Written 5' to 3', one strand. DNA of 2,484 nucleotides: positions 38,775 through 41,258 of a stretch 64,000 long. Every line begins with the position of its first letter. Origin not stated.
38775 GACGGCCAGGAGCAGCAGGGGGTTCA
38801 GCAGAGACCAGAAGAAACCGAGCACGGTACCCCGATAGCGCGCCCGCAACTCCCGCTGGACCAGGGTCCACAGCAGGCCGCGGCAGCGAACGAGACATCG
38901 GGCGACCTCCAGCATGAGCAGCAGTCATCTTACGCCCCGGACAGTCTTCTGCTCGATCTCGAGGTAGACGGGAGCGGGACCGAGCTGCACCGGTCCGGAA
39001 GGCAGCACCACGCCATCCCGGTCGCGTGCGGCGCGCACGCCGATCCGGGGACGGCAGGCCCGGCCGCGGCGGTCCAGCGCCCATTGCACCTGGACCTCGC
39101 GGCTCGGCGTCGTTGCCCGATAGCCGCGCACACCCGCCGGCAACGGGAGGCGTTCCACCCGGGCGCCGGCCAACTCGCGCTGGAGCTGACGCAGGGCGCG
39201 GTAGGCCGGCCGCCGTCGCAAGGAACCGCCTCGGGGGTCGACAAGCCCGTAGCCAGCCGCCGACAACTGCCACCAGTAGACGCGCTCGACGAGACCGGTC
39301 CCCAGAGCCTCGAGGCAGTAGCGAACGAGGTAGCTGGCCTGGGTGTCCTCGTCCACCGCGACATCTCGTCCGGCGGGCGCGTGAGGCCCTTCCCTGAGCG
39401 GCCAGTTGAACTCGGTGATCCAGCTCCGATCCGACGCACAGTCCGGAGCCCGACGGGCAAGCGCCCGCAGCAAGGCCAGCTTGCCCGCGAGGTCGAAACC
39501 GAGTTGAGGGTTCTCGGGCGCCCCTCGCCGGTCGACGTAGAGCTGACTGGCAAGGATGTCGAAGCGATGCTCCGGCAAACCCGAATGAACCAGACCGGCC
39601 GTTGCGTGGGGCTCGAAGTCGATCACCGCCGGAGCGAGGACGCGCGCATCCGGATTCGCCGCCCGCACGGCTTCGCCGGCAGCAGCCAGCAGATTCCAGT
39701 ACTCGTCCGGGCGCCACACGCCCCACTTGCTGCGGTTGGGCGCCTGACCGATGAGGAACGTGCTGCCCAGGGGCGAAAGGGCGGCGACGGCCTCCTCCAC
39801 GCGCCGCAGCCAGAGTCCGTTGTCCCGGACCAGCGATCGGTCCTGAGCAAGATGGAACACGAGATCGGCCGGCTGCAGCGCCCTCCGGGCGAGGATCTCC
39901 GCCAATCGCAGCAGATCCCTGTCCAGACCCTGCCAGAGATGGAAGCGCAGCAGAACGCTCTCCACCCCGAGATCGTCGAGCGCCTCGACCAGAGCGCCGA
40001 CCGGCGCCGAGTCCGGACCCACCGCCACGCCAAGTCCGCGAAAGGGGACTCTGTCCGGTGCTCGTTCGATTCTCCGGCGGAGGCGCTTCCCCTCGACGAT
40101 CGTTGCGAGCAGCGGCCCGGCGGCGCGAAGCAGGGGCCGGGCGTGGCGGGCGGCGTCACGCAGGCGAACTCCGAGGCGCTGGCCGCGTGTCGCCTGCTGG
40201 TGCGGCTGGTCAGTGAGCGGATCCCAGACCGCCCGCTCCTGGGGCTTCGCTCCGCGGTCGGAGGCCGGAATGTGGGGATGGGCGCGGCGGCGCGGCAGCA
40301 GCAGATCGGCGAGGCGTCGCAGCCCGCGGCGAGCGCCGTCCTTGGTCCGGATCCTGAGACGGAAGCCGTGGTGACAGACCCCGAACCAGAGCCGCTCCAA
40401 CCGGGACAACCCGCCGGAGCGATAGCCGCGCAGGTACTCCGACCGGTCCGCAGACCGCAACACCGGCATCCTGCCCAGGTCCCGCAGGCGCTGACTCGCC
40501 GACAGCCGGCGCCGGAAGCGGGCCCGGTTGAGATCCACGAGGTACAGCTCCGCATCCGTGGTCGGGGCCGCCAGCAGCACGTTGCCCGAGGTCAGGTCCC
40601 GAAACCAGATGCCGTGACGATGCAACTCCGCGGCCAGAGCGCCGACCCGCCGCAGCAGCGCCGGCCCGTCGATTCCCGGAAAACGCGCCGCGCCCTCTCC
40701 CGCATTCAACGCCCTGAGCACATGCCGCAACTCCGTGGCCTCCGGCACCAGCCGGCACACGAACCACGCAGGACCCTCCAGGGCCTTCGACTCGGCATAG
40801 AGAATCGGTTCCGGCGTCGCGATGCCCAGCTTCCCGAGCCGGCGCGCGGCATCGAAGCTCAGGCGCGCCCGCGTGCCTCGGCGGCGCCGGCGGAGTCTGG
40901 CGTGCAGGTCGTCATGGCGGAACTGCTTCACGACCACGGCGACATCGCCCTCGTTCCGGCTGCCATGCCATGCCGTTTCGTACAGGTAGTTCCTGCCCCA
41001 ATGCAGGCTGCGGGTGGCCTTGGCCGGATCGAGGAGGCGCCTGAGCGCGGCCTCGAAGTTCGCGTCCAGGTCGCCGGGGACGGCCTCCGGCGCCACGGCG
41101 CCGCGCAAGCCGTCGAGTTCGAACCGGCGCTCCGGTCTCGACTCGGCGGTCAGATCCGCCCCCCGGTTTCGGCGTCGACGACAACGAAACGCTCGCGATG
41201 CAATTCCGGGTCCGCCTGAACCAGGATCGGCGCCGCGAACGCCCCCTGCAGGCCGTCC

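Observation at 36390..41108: Accessory glycan-export operon after rng: kinase/GH fusion, Wzm, Wzt with glycan-binding domain, DUF3467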

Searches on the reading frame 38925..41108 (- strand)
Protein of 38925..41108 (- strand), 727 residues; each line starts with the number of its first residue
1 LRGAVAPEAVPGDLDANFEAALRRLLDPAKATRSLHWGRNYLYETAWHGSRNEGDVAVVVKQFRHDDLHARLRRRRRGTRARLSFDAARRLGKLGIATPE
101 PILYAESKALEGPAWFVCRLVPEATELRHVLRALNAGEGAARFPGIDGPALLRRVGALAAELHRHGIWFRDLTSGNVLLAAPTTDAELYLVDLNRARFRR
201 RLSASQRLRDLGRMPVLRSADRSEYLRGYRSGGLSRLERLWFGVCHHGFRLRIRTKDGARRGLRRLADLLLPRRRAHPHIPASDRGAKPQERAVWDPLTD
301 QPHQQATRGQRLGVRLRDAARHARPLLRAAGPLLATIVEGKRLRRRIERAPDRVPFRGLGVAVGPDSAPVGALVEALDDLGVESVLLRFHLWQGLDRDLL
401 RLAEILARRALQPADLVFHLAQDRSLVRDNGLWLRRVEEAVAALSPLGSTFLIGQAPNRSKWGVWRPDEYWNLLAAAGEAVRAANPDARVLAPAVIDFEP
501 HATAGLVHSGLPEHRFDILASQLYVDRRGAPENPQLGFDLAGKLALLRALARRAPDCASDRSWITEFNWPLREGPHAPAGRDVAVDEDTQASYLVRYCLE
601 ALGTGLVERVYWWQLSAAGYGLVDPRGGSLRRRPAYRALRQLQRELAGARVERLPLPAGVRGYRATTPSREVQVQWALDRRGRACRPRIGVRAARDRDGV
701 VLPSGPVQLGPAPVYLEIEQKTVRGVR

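Call 7: search_protein_families(library=pfam, proteins=[window:38925-41108:-], max_evalue=0.1)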
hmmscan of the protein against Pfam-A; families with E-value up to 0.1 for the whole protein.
window:38925-41108:- (727 aa): 1 family
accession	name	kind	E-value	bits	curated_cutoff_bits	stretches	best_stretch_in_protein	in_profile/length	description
PF06293.20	Kdo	-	1.6e-11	44.5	21.3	1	69-214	46-186/207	Lipopolysaccharide kinase (Kdo/WaaP) family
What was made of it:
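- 38925..41108 (-): Fusion gene (727 aa from TTG 41108; 723 aa from GTG 41096): WaaP/Kdo-family kinase plus GH39-like barrel module. Soluble; no TM-like segment. Pfam Kdo: call 7.
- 40254..41036 (-): Kinase domain (about aa 25-285). Invariant K61 (40926-40928), R170-D171 (40596-40601), N176 (40581-40583), D192 (40533-40535). Pfam PF06293, E 1.6e-11 (call 7).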

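Call 8: search_protein_families(library=ncbifam, proteins=[window:38925-41108:-], max_evalue=0.1)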
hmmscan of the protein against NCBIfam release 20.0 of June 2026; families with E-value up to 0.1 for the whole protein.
window:38925-41108:- (727 aa): 9 families
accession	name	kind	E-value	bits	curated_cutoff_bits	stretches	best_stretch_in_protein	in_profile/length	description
TIGR03724.2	arch_bud32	equivalog_domain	2.5e-08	33.6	125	1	60-200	23-135/193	KEOPS complex kinase/ATPase Bud32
NF011703.0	PRK15123.1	equivalog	7.7e-08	31.5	170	1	84-212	78-208/268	lipopolysaccharide core heptose(I) kinase RfaP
NF011462.0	PRK14879.1-3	equivalog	8.9e-08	32.1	174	1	151-201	87-133/192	Kae1-associated kinase Bud32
NF002475.0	PRK01723.1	equivalog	8.1e-07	28.3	142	1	77-214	84-207/241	3-deoxy-D-manno-octulosonic acid kinase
NF011463.0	PRK14879.1-4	equivalog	2.6e-06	27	188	1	59-201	47-165/237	Kae1-associated kinase Bud32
NF007174.0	PRK09605.1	equivalog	3.9e-05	22.3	447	1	59-199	365-476/535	bifunctional N(6)-L-threonylcarbamoyladenine synthase/serine/threonine protein kinase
NF011460.0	PRK14879.1-1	equivalog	0.0095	15.1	199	1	151-197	114-158/232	Kae1-associated kinase Bud32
NF011464.0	PRK14879.1-7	equivalog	0.0097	15.7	246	1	151-205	108-158/221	Kae1-associated kinase Bud32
NF038151.1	lanthi_synth_III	equivalog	0.015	13.7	575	1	151-197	341-384/833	class III lanthionine synthetase LanKC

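Call 10: find_homologous_proteins(query=window:38925-41108:-)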
Query window:38925-41108:- (727 aa): 327 proteins with E <= 0.001 among 8000 candidates; the best 120 are listed.
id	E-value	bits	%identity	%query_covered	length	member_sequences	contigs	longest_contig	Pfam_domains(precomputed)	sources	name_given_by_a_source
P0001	0.0e+0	1575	98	99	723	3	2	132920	PF06293.21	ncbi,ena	-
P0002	0.0e+0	1395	87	99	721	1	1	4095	PF06293.21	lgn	-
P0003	0.0e+0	1383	88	98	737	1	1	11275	PF06293.21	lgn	-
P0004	0.0e+0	1361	85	99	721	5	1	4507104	PF06293.21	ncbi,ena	-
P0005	0.0e+0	1357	86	99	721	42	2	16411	PF06293.21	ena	-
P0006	0.0e+0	1325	83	99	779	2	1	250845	PF06293.21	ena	-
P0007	0.0e+0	1320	84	98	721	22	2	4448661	PF06293.21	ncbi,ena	-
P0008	0.0e+0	1308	82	99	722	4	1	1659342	PF06293.21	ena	-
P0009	0.0e+0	1262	80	99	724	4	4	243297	PF06293.21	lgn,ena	-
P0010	0.0e+0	1246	79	100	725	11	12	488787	PF06293.21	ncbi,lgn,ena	-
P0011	0.0e+0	1222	78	99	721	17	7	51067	PF06293.21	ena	-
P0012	0.0e+0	1192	76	99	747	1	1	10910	PF06293.21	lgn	-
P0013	0.0e+0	1184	76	100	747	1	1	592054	PF06293.21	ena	-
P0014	0.0e+0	1172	76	99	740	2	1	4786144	PF06293.21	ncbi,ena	-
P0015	0.0e+0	1167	74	99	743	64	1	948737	PF06293.21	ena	-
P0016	0.0e+0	1163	74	99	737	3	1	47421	PF06293.21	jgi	jgi:tRNA A-37 threonylcarbamoyl transferase component Bud32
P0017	0.0e+0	1158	75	99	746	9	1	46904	PF06293.21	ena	-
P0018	0.0e+0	1152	74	99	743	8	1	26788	PF06293.21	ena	-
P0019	0.0e+0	1146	74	99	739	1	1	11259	PF06293.21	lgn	-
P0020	0.0e+0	1146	73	99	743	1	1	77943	PF06293.21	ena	-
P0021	0.0e+0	1139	73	99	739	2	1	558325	PF06293.21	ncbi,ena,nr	ncbi:MAG: hypothetical protein OXP74_11890 [Acidobacteriota bacterium]|nr:hypothetical protein [Acid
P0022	0.0e+0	1136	73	99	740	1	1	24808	PF06293.21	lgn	-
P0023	0.0e+0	1135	73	97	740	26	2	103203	PF06293.21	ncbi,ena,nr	ncbi:MAG: hypothetical protein F4Y77_10645 [Holophagales bacterium]|nr:hypothetical protein [Holopha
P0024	0.0e+0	1130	73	99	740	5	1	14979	PF06293.21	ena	-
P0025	0.0e+0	1127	73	97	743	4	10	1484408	PF06293.21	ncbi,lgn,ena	-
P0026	0.0e+0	1117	72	99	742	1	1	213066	PF06293.21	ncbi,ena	-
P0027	0.0e+0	1070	69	100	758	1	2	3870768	PF06293.21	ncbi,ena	-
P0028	0.0e+0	1055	68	99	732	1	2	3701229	PF06293.21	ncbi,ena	-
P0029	3.6e-298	1009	76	83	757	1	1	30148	PF06293.21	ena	-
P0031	7.1e-270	916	86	68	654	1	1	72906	PF06293.21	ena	-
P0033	6.4e-184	631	50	97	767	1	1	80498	PF06293.21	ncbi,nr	ncbi:MAG TPA: lipopolysaccharide kinase InaA family protein [Thermoanaerobaculia bacterium]|nr:lipop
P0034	8.1e-184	631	51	93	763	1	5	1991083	PF06293.21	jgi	jgi:hypothetical protein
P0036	1.8e-178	613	48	97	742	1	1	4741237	PF06293.21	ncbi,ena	-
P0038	6.1e-178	612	48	97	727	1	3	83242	PF06293.21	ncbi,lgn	ncbi:MAG: lipopolysaccharide kinase InaA family protein [Acidobacteriota bacterium]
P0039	3.9e-176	606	48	92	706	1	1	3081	PF06293.21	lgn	-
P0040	6.7e-176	605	51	88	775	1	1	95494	PF06293.21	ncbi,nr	ncbi:MAG TPA: lipopolysaccharide kinase InaA family protein [Thermoanaerobaculia bacterium]|nr:lipop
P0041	1.1e-172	594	49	87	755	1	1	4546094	PF06293.21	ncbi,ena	-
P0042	2.0e-171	590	49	96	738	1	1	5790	PF06293.21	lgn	-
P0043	5.7e-171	589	48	96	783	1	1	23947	PF06293.21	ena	-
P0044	6.5e-171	588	49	97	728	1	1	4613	PF06293.21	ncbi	-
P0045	3.0e-170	586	48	89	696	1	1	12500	PF06293.21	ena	-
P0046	1.0e-169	584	48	99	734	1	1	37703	PF06293.21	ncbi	-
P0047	2.7e-168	580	49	97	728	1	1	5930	PF06293.21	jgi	jgi:tRNA A-37 threonylcarbamoyl transferase component Bud32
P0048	4.2e-168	579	46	97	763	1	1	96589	PF06293.21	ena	-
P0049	5.4e-168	579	48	95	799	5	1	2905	PF06293.21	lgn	-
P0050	5.7e-168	579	48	96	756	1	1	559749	PF06293.21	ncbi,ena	-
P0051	6.2e-168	578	49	96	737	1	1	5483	PF06293.21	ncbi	ncbi:MAG TPA: lipopolysaccharide kinase InaA family protein [Thermoanaerobaculia bacterium]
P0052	6.3e-168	578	50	96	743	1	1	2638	PF06293.21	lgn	-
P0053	6.6e-168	578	49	97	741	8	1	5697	PF06293.21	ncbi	-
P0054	1.6e-167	577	47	96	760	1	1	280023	PF06293.21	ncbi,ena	-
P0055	1.3e-166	574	48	87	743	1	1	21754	PF06293.21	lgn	-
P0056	4.9e-166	572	48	96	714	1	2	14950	PF06293.21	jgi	jgi:hypothetical protein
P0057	2.5e-165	570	48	96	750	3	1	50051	PF06293.21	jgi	jgi:tRNA A-37 threonylcarbamoyl transferase component Bud32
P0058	3.3e-165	569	49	91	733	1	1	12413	PF06293.21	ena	-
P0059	1.1e-164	568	48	96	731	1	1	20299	PF06293.21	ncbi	-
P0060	3.3e-164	566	48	91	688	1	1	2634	PF06293.21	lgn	-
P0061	4.9e-164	566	46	97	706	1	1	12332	PF06293.21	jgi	jgi:tRNA A-37 threonylcarbamoyl transferase component Bud32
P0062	5.4e-164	565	47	98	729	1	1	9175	PF06293.21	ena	-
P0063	7.5e-164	565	47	96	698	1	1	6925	PF06293.21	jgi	jgi:tRNA A-37 threonylcarbamoyl transferase component Bud32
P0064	1.0e-163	565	47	98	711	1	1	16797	PF06293.21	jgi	jgi:tRNA A-37 threonylcarbamoyl transferase component Bud32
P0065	1.2e-163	564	45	96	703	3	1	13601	PF06293.21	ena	-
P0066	1.6e-163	564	46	99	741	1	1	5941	PF06293.21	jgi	jgi:tRNA A-37 threonylcarbamoyl transferase component Bud32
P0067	1.8e-163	564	46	97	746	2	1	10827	PF06293.21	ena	-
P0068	1.8e-163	564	50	91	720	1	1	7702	PF06293.21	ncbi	-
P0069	4.8e-163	562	47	90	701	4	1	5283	PF06293.21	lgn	-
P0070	5.2e-163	562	45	99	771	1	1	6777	PF06293.21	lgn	-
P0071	6.0e-163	562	48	97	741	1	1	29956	PF06293.21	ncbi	-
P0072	1.2e-162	561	46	91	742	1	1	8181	PF06293.21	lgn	-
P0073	2.0e-162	560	51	87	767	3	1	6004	PF06293.21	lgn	-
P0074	2.0e-162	560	50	87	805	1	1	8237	PF06293.21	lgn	-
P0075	2.2e-162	560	47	92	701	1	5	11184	PF06293.21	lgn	-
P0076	3.0e-162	560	46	98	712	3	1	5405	PF06293.21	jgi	jgi:tRNA A-37 threonylcarbamoyl transferase component Bud32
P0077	4.1e-162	559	48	97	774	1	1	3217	PF06293.21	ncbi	-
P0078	4.6e-162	559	47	97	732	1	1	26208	PF06293.21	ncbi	-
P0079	6.9e-162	559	48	98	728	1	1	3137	PF06293.21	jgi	jgi:hypothetical protein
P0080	8.8e-162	558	48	96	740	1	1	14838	PF06293.21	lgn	-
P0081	9.2e-162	558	46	98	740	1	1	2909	PF06293.21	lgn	-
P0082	1.1e-161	558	45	97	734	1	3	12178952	PF06293.21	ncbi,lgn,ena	-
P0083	1.3e-161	558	47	97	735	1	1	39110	PF06293.21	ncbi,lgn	-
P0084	1.4e-161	558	45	97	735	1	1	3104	PF06293.21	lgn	-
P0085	3.7e-161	556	47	93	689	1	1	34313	PF06293.21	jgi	jgi:hypothetical protein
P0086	4.4e-161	556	46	96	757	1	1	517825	PF06293.21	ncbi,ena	-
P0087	5.5e-161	556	47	98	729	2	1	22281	PF06293.21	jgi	jgi:tRNA A-37 threonylcarbamoyl transferase component Bud32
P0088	5.9e-161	555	45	98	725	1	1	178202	PF06293.21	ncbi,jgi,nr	ncbi:MAG TPA: lipopolysaccharide kinase InaA family protein [Thermoanaerobaculia bacterium]|jgi:tRNA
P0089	6.6e-161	555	48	95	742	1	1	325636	PF06293.21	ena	-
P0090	1.0e-160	555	48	97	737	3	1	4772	PF06293.21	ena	-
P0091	1.2e-160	554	46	97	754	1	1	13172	PF06293.21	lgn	-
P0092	1.2e-160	554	48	96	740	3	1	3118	PF06293.21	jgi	jgi:hypothetical protein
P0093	2.3e-160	553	46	98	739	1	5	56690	PF06293.21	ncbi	-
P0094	3.2e-160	553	47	99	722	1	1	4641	PF06293.21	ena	-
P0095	3.9e-160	553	46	96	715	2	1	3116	PF06293.21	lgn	-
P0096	4.9e-160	552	45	97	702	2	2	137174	PF06293.21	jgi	jgi:hypothetical protein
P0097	4.9e-160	552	46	97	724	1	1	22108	PF06293.21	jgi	jgi:tRNA A-37 threonylcarbamoyl transferase component Bud32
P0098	4.9e-160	552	45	97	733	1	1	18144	PF06293.21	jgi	jgi:hypothetical protein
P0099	5.4e-160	552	49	93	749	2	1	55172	PF06293.21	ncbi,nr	ncbi:MAG: hypothetical protein D6696_04905 [Acidobacteria bacterium]|nr:MAG: hypothetical protein D6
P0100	7.7e-160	552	45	98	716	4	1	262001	PF06293.21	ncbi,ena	-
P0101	7.7e-160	552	46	96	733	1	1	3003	PF06293.21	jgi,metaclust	metaclust:\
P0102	1.0e-159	551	46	96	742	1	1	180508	PF06293.21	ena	-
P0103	1.2e-159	551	47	99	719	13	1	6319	PF06293.21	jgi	jgi:tRNA A-37 threonylcarbamoyl transferase component Bud32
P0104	1.9e-159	550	45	99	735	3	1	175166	PF06293.21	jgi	jgi:tRNA A-37 threonylcarbamoyl transferase component Bud32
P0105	2.4e-159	550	47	99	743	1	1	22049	PF06293.21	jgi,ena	-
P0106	2.8e-159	550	46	97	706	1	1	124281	PF06293.21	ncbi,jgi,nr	ncbi:MAG TPA: lipopolysaccharide kinase InaA family protein [Thermoanaerobaculia bacterium]|jgi:tRNA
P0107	3.7e-159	549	47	97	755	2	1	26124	PF06293.21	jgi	-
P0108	4.0e-159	549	49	89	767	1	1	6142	PF06293.21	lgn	-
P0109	8.6e-159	548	50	89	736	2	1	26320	PF06293.21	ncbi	-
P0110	1.3e-158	548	47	97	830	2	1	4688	PF06293.21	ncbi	-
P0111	1.5e-158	547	45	98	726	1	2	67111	PF06293.21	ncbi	-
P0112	1.7e-158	547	46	99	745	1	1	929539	PF06293.21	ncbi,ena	-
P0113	1.8e-158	547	44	99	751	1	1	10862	PF06293.21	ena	-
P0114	2.3e-158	547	46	97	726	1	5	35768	PF06293.21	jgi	jgi:tRNA A-37 threonylcarbamoyl transferase component Bud32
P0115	2.5e-158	547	44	97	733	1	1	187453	PF06293.21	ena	-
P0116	2.9e-158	547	46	94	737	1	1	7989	PF06293.21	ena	-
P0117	3.6e-158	546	47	96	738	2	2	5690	PF06293.21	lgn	-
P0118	4.6e-158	546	45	96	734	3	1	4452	PF06293.21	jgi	-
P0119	6.3e-158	545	49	90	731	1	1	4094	PF06293.21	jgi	jgi:tRNA A-37 threonylcarbamoyl transferase component Bud32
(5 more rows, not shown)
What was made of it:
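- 38925..41108 (-): More than 327 full-length homologs: call 10.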

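Call 11: find_encoding_contigs(protein=P0036, flank=10000, max_places=2)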
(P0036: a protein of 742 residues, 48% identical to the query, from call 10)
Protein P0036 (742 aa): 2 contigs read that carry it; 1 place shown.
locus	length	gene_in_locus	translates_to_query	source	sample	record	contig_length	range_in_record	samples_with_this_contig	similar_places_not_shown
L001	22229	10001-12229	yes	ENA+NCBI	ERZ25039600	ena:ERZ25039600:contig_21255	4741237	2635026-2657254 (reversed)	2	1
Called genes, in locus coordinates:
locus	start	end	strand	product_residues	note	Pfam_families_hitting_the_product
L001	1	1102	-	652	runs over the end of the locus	PF13623:SurA_N_2, PF13624:SurA_N_3, PF13145:Rotamase_2, PF13616:Rotamase_3, PF00639:Rotamase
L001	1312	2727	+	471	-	-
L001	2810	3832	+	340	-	PF06723:MreB_Mbl, PF00022:Actin, PF00012:HSP70 (weak), PF11104:PilM_2 (faint), PF14450:FtsA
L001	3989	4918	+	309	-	PF04085:MreC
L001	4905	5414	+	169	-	-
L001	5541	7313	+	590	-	PF03717:PBP_dimer, PF00905:Transpeptidase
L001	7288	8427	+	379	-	PF01098:FTSW_RODA_SPOVE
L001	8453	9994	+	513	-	PF10150:RNase_E_G, PF20833:RNase_E_G_Thio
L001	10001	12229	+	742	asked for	PF06293:Kdo (weak)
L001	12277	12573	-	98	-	-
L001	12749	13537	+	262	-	PF01061:ABC2_membrane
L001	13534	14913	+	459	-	PF00005:ABC_tran, PF14524:Wzt_C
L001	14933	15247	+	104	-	PF11950:DUF3467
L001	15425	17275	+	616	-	PF08439:Peptidase_M3_N, PF01432:Peptidase_M3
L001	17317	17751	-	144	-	PF00254:FKBP_C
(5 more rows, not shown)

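Call 12: find_encoding_contigs(protein=P0082, flank=10000, max_places=2)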
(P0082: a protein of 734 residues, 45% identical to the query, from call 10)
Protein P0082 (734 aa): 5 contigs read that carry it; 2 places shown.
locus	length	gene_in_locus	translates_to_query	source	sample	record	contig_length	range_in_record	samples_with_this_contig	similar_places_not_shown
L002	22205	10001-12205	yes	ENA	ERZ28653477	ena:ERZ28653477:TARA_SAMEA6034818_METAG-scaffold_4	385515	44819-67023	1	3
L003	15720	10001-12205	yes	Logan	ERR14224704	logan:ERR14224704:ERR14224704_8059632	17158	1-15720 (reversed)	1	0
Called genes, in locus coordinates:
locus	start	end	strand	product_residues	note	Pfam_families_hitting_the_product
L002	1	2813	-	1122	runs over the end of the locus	PF13623:SurA_N_2, PF13624:SurA_N_3, PF09312:SurA_N (weak), PF13145:Rotamase_2, PF13616:Rotamase_3, PF00639:Rotamase, PF13145:Rotamase_2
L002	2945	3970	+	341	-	PF06723:MreB_Mbl, PF00022:Actin, PF00012:HSP70, PF11104:PilM_2 (faint), PF14450:FtsA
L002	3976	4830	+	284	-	PF04085:MreC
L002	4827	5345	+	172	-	PF04093:MreD (weak)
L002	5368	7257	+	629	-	PF03717:PBP_dimer, PF00905:Transpeptidase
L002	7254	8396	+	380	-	PF01098:FTSW_RODA_SPOVE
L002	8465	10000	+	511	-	PF10150:RNase_E_G, PF20833:RNase_E_G_Thio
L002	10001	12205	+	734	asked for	PF06293:Kdo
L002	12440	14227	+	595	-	PF12833:HTH_18, PF07719:TPR_2 (faint), PF00515:TPR_1 (faint), PF13181:TPR_8 (faint), PF13424:TPR_12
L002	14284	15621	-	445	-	PF00884:Sulfatase, PF01663:Phosphodiest (weak), PF16347:SGSH_C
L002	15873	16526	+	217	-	PF00702:Hydrolase, PF13419:HAD_2, PF13242:Hydrolase_like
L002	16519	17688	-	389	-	PF00266:Aminotran_5, PF01212:Beta_elim_lyase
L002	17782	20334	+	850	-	PF17957:Big_7 (faint), PF00092:VWA, PF13519:VWA_2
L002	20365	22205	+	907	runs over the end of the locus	PF17957:Big_7 (faint), PF00092:VWA, PF13519:VWA_2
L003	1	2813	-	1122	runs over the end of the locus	PF13623:SurA_N_2, PF13624:SurA_N_3, PF09312:SurA_N (weak), PF13145:Rotamase_2, PF13616:Rotamase_3, PF00639:Rotamase, PF13145:Rotamase_2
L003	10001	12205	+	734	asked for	PF06293:Kdo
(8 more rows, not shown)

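Call 13: find_encoding_contigs(protein=P0027, flank=10000, max_places=2)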
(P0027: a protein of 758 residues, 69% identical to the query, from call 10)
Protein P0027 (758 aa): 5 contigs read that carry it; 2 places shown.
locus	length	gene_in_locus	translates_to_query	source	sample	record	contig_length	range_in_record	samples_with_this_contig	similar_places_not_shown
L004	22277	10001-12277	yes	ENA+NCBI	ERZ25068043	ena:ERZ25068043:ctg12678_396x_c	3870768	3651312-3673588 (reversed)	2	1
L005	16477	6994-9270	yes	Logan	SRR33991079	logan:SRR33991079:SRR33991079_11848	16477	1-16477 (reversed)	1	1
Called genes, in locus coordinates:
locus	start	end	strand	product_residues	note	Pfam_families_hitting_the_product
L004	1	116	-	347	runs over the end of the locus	PF05496:RuvB_N, PF00004:AAA, PF07728:AAA_5 (weak), PF17864:AAA_lid_4, PF05491:WHD_RuvB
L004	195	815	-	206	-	PF01330:RuvA_N, PF14520:HHH_5, PF21176:RecR_HhH (weak), PF07499:RuvA_C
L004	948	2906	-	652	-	PF13623:SurA_N_2, PF13624:SurA_N_3, PF09312:SurA_N (weak), PF13145:Rotamase_2, PF13616:Rotamase_3, PF00639:Rotamase, PF13145:Rotamase_2 (weak)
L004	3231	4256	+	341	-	PF00022:Actin, PF06723:MreB_Mbl, PF11104:PilM_2 (faint), PF00012:HSP70 (weak), PF14450:FtsA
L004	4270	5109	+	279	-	PF04085:MreC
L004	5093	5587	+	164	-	PF04093:MreD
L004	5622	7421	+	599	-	PF03717:PBP_dimer, PF00905:Transpeptidase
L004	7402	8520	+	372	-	PF01098:FTSW_RODA_SPOVE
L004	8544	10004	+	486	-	PF10150:RNase_E_G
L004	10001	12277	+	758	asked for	PF06293:Kdo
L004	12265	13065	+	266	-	PF01061:ABC2_membrane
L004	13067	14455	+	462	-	PF00005:ABC_tran, PF14524:Wzt_C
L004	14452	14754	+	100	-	PF11950:DUF3467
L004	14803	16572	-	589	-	PF00501:AMP-binding, PF23562:AMP-binding_C_3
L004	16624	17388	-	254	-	PF01168:Ala_racemase_N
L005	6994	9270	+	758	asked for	PF06293:Kdo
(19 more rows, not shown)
